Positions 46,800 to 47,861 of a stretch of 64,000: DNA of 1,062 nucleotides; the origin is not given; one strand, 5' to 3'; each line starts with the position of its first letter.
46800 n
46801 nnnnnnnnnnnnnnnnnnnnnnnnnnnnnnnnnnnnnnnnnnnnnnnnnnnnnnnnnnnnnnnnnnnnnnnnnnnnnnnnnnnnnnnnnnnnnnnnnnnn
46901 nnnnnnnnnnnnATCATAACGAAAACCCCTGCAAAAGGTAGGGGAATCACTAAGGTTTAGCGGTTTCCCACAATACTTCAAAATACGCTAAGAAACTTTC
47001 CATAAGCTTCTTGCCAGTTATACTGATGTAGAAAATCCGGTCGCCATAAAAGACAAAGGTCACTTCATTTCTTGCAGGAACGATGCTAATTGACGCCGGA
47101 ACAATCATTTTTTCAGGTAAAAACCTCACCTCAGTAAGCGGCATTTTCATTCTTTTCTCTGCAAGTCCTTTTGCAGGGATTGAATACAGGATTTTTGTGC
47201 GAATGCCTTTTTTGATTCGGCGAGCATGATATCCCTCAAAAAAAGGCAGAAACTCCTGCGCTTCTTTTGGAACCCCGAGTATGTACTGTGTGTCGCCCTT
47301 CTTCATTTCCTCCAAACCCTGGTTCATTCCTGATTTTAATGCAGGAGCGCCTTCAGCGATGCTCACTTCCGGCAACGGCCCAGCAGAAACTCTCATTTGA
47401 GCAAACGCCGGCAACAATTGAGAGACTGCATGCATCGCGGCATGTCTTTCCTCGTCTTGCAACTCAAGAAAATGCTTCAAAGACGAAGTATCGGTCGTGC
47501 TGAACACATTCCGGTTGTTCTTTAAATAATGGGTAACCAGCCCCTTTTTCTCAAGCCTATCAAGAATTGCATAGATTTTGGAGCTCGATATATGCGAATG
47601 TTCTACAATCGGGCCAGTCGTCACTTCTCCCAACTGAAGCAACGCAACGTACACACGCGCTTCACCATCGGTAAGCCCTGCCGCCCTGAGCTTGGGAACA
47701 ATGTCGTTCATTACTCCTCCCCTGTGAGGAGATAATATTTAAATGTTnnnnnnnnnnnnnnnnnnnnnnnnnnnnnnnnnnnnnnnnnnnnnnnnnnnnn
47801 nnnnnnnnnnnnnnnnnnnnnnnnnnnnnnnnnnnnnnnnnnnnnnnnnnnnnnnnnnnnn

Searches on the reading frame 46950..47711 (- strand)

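Call 61: search_protein_families(library=pfam, proteins=[window:46950-47711:-], max_evalue=0.001)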
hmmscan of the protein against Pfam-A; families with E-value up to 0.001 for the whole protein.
window:46950-47711:- (253 aa): 3 families
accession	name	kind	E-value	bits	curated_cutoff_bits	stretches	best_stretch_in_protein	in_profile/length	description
PF01978.25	TrmB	-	3.4e-14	52.9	25.6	1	8-71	1-63/68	Sugar-specific transcriptional regulator TrmB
PF03551.20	PadR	-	1.1e-05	25.7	27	1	39-75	27-68/75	Transcriptional regulator PadR-like family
PF01047.28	MarR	-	0.00015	22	24.6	1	14-60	2-48/59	MarR family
